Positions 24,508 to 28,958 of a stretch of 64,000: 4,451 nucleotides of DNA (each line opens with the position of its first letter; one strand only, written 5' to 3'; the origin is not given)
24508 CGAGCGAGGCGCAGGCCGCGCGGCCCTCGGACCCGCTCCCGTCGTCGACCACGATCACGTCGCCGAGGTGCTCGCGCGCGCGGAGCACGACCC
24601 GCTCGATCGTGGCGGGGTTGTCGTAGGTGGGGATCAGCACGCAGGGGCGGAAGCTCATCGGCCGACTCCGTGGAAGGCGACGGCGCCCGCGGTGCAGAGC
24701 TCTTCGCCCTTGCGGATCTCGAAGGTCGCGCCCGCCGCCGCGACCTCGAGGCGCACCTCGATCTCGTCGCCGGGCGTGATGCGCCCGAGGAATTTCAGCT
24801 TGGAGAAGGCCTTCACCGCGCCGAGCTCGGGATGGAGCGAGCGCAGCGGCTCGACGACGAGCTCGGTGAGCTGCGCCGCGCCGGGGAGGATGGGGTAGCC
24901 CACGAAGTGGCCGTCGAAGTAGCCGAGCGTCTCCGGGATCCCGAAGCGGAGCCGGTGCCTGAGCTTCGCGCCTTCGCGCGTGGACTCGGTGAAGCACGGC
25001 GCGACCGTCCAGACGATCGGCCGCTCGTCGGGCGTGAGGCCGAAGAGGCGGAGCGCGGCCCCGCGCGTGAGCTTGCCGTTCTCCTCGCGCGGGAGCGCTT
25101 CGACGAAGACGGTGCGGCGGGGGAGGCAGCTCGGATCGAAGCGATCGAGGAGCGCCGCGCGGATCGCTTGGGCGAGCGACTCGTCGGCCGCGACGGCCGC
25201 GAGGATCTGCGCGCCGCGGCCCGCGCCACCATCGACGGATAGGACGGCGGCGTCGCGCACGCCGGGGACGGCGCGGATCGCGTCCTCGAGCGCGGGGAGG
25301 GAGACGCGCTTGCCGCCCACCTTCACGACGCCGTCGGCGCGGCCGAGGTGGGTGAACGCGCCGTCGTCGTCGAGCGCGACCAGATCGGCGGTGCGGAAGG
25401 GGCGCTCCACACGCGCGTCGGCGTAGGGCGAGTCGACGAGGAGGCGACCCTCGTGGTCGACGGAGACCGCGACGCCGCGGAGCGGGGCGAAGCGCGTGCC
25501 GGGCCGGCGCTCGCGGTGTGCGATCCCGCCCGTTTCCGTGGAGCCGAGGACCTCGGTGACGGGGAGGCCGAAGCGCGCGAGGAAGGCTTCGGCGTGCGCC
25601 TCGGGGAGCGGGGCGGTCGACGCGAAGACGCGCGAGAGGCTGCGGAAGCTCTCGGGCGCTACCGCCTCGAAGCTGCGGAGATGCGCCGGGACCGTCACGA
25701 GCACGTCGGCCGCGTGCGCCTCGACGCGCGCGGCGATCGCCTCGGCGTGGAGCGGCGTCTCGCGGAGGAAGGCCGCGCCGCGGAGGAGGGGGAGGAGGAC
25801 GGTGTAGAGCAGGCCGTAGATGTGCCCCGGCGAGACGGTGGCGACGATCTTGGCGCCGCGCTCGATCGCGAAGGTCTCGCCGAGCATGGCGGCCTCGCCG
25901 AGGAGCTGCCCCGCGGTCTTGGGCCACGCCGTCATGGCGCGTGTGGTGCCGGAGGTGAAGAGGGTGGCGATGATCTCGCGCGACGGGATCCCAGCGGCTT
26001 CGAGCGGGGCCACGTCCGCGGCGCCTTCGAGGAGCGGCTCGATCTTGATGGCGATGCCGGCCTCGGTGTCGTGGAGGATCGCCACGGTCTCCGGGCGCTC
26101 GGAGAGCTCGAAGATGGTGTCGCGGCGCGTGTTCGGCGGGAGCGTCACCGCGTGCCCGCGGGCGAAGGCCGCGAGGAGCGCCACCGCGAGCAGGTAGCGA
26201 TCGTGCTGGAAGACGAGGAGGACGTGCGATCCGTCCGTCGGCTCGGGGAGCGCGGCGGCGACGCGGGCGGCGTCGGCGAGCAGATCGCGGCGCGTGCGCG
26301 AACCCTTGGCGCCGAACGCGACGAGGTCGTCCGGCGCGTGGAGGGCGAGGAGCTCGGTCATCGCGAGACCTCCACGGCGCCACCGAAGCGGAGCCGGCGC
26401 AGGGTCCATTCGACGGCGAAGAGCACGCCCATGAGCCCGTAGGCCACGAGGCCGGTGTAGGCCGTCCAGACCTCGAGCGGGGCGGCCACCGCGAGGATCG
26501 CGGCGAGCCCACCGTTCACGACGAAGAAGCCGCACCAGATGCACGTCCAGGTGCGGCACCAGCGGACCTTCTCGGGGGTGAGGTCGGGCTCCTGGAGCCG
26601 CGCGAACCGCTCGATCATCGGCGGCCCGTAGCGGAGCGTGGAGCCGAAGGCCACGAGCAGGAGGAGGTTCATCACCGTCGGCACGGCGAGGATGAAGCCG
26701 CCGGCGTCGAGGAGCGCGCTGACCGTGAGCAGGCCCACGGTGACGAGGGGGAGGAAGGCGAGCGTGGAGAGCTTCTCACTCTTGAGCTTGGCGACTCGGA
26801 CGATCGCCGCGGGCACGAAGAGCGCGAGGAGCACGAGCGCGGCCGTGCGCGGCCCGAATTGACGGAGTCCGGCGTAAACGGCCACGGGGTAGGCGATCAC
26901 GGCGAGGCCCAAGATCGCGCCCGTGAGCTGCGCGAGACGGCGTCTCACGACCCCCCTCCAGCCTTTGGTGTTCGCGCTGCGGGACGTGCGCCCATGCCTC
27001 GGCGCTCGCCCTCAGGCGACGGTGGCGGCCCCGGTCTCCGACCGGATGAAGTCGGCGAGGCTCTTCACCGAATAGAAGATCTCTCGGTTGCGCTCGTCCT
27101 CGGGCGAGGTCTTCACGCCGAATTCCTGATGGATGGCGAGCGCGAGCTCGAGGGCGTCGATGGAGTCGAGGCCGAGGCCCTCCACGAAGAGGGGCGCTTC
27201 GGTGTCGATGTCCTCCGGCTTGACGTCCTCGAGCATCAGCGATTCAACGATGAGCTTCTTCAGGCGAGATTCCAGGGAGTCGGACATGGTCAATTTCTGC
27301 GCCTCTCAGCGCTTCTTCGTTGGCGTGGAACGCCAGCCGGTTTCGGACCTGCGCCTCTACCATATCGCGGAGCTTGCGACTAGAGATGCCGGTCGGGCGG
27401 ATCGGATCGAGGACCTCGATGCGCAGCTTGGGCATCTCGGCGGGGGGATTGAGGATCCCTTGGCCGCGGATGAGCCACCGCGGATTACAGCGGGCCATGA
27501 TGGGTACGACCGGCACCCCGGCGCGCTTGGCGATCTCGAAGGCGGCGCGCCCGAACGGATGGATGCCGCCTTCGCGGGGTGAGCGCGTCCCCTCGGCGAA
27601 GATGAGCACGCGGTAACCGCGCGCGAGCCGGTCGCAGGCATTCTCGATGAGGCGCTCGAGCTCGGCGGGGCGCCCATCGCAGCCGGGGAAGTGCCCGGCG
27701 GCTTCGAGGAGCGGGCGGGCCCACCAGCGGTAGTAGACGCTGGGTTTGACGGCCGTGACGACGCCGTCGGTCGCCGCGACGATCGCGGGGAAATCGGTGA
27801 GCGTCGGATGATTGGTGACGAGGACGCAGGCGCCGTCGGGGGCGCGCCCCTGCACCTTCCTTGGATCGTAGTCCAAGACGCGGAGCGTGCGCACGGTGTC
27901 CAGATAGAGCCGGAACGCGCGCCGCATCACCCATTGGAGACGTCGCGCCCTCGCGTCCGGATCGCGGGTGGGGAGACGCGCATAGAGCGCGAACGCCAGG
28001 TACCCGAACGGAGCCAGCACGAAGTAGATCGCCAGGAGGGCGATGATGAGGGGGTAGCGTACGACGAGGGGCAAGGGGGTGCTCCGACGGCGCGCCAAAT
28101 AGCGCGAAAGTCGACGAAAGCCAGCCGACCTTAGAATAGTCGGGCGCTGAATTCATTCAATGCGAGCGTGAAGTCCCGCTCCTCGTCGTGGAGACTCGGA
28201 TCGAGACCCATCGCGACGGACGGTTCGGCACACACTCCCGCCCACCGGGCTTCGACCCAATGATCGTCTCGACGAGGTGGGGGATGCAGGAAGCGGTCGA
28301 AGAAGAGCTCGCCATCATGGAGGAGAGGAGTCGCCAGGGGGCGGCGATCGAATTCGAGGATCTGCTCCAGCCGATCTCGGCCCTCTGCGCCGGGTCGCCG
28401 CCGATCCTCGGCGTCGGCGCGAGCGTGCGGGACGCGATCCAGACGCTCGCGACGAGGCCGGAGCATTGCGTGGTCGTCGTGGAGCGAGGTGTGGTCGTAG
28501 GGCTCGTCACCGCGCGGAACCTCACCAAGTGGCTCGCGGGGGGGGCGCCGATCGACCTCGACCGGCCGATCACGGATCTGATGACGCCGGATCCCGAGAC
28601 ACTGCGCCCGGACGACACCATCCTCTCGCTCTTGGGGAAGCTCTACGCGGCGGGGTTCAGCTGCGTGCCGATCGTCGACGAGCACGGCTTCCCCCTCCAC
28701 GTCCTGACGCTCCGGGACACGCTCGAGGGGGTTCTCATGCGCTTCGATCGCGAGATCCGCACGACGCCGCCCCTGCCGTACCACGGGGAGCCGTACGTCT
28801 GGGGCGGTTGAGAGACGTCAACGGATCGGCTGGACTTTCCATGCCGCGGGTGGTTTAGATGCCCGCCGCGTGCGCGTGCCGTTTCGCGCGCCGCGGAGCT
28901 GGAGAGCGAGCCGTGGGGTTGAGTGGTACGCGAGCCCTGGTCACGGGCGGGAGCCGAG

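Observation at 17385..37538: ~20 kb aryl-polyene-type cluster with an unusual enzyme complement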

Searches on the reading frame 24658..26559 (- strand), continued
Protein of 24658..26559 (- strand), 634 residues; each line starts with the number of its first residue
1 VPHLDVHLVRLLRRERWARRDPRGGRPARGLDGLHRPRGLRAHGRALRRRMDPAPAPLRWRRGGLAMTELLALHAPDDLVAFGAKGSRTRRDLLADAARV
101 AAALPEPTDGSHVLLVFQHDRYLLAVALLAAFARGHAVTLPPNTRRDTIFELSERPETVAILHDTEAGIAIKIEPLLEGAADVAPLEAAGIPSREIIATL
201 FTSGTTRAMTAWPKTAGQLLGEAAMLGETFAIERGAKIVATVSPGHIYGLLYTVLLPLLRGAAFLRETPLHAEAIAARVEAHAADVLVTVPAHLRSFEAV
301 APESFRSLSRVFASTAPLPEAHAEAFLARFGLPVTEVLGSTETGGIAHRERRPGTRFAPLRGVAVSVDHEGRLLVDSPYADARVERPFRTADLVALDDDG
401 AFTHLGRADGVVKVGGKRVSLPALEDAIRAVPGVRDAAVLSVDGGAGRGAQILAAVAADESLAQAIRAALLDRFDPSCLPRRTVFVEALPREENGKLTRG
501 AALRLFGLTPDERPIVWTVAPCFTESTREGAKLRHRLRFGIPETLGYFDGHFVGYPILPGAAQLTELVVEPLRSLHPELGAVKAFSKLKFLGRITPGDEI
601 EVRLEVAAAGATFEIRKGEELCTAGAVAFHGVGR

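Call 25: find_related_loci(query=A1, collection=genome_contigs, flank=10000)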
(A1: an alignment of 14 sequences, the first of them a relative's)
Query A1 (568 aa) in genome_contigs; peptide patterns used: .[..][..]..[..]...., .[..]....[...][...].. (x = any residue, [..] = any of these).
600 stretches matched a pattern (row limit reached: there are more); 600 encode a relative of the query (tblastn E <= 1e-3); the best 80 are kept; 80 distinct loci.
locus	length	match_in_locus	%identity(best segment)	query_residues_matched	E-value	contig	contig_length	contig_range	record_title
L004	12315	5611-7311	52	1-566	6e-178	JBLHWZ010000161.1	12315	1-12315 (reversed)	MAG: Bradymonadia bacterium isolate 3300046534_141 Ga0491194_0012521, whole genome shotgun sequence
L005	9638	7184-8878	51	3-559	3e-172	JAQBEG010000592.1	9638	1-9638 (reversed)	MAG: Deltaproteobacteria bacterium isolate MAG_424_bin-21 424_bin-21_ctg-592, whole genome shotgun sequence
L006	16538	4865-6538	55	3-559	6e-171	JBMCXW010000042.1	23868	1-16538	MAG: Myxococcota bacterium isolate D5M12_5 NODE_673_length_23868_cov_17.411918, whole genome shotgun sequence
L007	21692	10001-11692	51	3-566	2e-162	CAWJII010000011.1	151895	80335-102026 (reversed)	MAG: uncultured delta proteobacterium isolate MFD03804.bin.1.151 genome assembly, contig: contig_7454, whole genome shot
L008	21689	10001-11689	48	1-563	2e-155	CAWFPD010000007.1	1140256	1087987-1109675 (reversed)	MAG: uncultured delta proteobacterium isolate MFD05684.bin.1.356 genome assembly, contig: contig_31813, whole genome sho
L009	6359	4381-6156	49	3-565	2e-155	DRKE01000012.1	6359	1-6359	MAG TPA_asm: Deltaproteobacteria bacterium isolate HyVt-433 HyVt-433_k145_103329, whole genome shotgun sequence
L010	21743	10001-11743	47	3-563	3e-140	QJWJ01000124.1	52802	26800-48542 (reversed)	MAG: Deltaproteobacteria bacterium isolate SZUA-265 scaffold_577, whole genome shotgun sequence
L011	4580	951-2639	44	4-563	1e-130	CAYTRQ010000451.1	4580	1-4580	MAG TPA_asm: uncultured Polyangiaceae bacterium isolate SRP304980_co1_27 genome assembly, contig: NODE_20624_length_4580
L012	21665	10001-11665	44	4-567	2e-126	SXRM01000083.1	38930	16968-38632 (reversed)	MAG: Proteobacteria bacterium isolate F1-140-MAGs058 F1-140__c101604, whole genome shotgun sequence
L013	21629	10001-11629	44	1-554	3e-122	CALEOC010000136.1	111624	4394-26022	MAG TPA_asm: uncultured Myxococcales bacterium isolate SRR1561992_bin.48_CONCOCT_v1.1_MAG genome assembly, contig: ERZ72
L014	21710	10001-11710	44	4-563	1e-120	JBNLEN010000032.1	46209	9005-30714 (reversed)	MAG: Polyangiaceae bacterium isolate C1C2.bin.25.strict NODE_32_length_46209_cov_3.233005, whole genome shotgun sequence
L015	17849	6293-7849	45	5-529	6e-119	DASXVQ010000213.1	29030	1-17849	MAG TPA_asm: Myxococcales bacterium isolate SMAG_U4749 k141_195419, whole genome shotgun sequence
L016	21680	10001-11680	43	5-563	9e-119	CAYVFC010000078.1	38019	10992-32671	MAG TPA_asm: uncultured Sandaracinaceae bacterium isolate binchicken_co178_212 genome assembly, contig: NODE_1681_length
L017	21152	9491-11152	44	3-563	4e-117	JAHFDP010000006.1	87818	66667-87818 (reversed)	MAG: Deltaproteobacteria bacterium isolate nzgw248 NODE_159_length_87819_cov_4.486476, whole genome shotgun sequence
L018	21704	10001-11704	44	4-563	9e-116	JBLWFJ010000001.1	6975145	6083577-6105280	Nannocystaceae bacterium ST9 contig_1_pilon, whole genome shotgun sequence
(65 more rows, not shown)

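Call 54: search_dna_similar(query=window:24658-26361:-, collection=plasmids, mode=protein, max_evalue=1e-20, max_rows=25)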
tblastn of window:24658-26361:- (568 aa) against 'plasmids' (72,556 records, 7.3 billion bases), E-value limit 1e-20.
Records with a match: 133; places in all: 134; records where one place covers at least 80% of the query: 122.
Best place of each record, by identity: <60% 133.
By first word of the organism name: Ralstonia 103; Pseudoalteromonas 10; Burkholderia 5; Cupriavidus 4; Caballeronia 4; Acinetobacter 4; Skermanella 1; Azospirillum 1; Roseomonas 1.
By predicted mobility (MOB-suite, as given by PLSDB): mobilizable 100; non-mobilizable 31; conjugative 2.
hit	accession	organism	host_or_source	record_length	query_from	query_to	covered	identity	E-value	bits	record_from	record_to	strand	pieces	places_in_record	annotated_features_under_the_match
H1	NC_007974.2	Cupriavidus metallidurans CH34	-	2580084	69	564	87%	36.0%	3e-44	176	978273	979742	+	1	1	none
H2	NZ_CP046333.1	Cupriavidus metallidurans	sedimentation pond in a zinc factory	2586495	69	564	87%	36.0%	3e-44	176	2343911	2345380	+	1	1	none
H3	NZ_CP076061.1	Cupriavidus sp. EM10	Pure-cultured cell,sewage water sludge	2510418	44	564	92%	32.9%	4e-33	142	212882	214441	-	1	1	none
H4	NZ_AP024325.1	Caballeronia sp. NK8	-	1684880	43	562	92%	32.3%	1e-29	132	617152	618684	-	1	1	none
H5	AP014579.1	Burkholderia sp. RPE67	Riptortus pedestris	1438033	43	561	91%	32.1%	5e-34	145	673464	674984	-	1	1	acyl-coenzyme A synthetase/AMP-(fatty) acid ligase-like protein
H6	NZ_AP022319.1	Burkholderia sp. THE68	Togo hemipterus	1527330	43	562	92%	31.9%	2e-29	131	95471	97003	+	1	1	none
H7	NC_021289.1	Caballeronia insecticola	-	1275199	43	562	92%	31.8%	6e-31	136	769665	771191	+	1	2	none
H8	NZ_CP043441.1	Cupriavidus campinensis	cell culture,soil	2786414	69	564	87%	33.1%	3e-28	128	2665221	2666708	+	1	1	none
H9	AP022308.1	Burkholderia sp. SFA1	-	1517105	43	561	91%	31.5%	6e-32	139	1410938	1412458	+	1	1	AMP-ligase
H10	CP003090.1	Burkholderia sp. YI23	-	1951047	43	553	90%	31.9%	2e-30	134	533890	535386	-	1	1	Acyl-coenzyme A synthetase/AMP-(fatty) acid ligase-like protein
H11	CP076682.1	Pseudoalteromonas shioyasakiensis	isolated microorganism,Ocean water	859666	44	563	88%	31.8%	3e-33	168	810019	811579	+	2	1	acyl--CoA ligase | thioester dehydrase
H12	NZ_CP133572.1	Pseudoalteromonas sp. HL-AS2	sediment core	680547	48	566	88%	31.4%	2e-35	176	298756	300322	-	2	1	AMP-binding protein | thioester dehydrase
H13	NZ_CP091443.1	Pseudoalteromonas sp. CF6-2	sediment,South Sea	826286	45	563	87%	31.8%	4e-32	165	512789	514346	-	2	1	class I adenylate-forming enzyme family protein | thioester dehydrase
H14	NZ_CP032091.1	Pseudoalteromonas donghaensis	cell culture,seawater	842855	45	563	88%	30.6%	4e-31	162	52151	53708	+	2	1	class I adenylate-forming enzyme family protein | thioester dehydrase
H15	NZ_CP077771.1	Pseudoalteromonas shioyasakiensis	Haliotis discus hannai,plate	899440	44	563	85%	31.8%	2e-32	166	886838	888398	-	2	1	class I adenylate-forming enzyme family protein | thioester dehydrase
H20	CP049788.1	Ralstonia solanacearum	whole organism,isolated from the ...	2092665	69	563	87%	30.3%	4e-30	134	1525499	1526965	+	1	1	AMP-binding protein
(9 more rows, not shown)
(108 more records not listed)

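Call 55: get_annotated_region(hit=H20, flank=13000)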
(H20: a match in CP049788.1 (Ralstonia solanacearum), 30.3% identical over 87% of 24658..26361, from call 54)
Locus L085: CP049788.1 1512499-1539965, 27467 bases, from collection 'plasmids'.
description: Ralstonia solanacearum strain B2 plasmid unnamed, complete sequence
organism: Ralstonia solanacearum (NCBI taxid 305)
taxonomy: Bacteria; Pseudomonadota; Betaproteobacteria; Burkholderiales; Burkholderiaceae; Ralstonia; Ralstonia solanacearum
host: -; source: whole organism,isolated from the tobacco substrate; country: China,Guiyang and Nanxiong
typing (MOB-suite, as given by PLSDB): non-mobilizable
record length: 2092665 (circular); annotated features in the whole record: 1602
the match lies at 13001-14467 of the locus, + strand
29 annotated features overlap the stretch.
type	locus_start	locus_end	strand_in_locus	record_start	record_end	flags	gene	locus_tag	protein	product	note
CDS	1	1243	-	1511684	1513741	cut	fliD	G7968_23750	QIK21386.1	flagellar filament capping protein FliD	-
CDS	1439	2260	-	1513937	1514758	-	-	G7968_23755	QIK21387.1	flagellin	-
CDS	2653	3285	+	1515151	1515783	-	-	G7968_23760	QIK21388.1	response regulator transcription factor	-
CDS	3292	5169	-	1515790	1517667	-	-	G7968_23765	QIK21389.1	EAL domain-containing protein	-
CDS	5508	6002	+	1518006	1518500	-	fliL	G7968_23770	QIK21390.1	flagellar basal body-associated protein FliL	-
CDS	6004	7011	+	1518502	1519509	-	fliM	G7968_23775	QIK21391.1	flagellar motor switch protein FliM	-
CDS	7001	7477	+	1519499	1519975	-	fliN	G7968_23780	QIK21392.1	flagellar motor switch protein FliN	-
CDS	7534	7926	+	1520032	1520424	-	fliO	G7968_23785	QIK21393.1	flagellar biosynthetic protein FliO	-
CDS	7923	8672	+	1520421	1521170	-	fliP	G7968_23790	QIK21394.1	flagellar type III secretion system pore protein FliP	-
CDS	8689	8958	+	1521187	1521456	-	fliQ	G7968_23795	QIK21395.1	flagellar biosynthesis protein FliQ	-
CDS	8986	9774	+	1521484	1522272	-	fliR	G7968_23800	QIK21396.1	flagellar biosynthetic protein FliR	-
CDS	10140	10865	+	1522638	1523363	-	-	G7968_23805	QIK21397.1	beta-ketoacyl synthase chain length factor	-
CDS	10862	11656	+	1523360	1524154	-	-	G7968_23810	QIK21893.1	1-acyl-sn-glycerol-3-phosphate acyltransferase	-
CDS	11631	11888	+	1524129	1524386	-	-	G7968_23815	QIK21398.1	acyl carrier protein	-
CDS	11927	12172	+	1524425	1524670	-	-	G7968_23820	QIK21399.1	acyl carrier protein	-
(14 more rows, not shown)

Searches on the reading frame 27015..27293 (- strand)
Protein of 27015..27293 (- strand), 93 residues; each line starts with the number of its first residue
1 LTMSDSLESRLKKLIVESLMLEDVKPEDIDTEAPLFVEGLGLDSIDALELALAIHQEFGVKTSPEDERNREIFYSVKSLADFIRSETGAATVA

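Call 7: search_protein_families(library=pfam, proteins=[window:27015-27293:-], max_evalue=0.01)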
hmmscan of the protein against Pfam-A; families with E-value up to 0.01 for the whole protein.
window:27015-27293:- (93 aa): 1 family
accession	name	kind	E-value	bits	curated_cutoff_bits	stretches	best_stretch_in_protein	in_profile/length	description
PF00550.31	PP-binding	-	4.1e-10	40.2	20.8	1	11-66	3-53/67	Phosphopantetheine attachment site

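Call 10: search_protein_families(library=ncbifam, proteins=[window:27015-27293:-], max_evalue=0.001)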
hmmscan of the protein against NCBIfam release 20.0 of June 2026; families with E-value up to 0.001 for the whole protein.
window:27015-27293:- (93 aa): 13 families
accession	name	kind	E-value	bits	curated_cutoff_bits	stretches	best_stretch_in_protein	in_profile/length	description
NF006617.0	PRK09184.1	subfamily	2.2e-27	94.9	70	1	2-85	9-92/96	phosphopantetheine-binding protein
NF002149.0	PRK00982.1-3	equivalog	8.6e-12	44.8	106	1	6-86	3-76/78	acyl carrier protein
NF002151.0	PRK00982.1-5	equivalog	2.8e-10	40.2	92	1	3-85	1-75/78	acyl carrier protein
TIGR00517.1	acyl_carrier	equivalog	3.4e-10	39.6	70.45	1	5-85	2-75/77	acyl carrier protein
NF002148.0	PRK00982.1-2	subfamily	6.1e-10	38.8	71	1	5-86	3-77/79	acyl carrier protein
NF003757.0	PRK05350.1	equivalog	2.8e-08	33.8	65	1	9-81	9-71/83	acyl carrier protein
NF058660.1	cispen_ACP_AmcB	equivalog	3e-08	33.7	80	1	8-85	3-77/80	cispentacin biosynthesis acyl carrier protein AmcB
NF005480.0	PRK07081.1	equivalog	1.2e-07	31.5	72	1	10-85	4-75/83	acyl carrier protein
NF005798.0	PRK07639.1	equivalog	8.8e-07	29.3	100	1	7-87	6-82/91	petrobactin biosynthesis protein AsbD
NF002150.0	PRK00982.1-4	subfamily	4.5e-05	23.6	66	1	10-85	9-77/80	acyl carrier protein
NF002147.0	PRK00982.1-1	equivalog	0.00029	20.6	84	1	23-83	21-77/83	acyl carrier protein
NF005079.0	PRK06508.1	equivalog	0.00035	20.9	83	1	24-64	18-57/93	acyl carrier protein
NF052616.1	ACP_for_OlsHI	equivalog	0.00082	19.7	130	1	6-86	3-80/83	ornithine lipid biosynthesis acyl carrier protein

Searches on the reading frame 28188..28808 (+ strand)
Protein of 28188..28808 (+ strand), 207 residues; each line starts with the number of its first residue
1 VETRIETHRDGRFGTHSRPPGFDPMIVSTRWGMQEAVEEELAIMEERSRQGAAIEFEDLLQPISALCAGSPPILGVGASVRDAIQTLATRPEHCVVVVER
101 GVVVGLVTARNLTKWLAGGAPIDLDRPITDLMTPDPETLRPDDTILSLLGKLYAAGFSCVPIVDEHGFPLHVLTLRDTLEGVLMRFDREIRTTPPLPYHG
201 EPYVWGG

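Call 8: search_protein_families(library=pfam, proteins=[window:28188-28808:+], max_evalue=0.01)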
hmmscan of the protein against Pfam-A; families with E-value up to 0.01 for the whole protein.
window:28188-28808:+ (207 aa): 1 family
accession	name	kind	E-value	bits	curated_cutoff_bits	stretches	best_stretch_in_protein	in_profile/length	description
PF00571.33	CBS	-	9.2e-17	61.6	24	2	129-180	2-53/57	CBS domain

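Call 11: search_protein_families(library=ncbifam, proteins=[window:28188-28808:+], max_evalue=0.001)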
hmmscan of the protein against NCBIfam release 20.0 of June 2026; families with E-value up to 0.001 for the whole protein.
window:28188-28808:+ (207 aa): 2 families
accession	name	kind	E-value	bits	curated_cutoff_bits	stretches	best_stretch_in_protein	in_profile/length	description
TIGR00393.1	kpsF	subfamily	2.8e-05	23.9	203.7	1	72-167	167-261/268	KpsF/GutQ family sugar-phosphate isomerase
NF008581.0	PRK11543.1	equivalog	0.00094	18.3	481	0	76-177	214-314/321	arabinose-5-phosphate isomerase GutQ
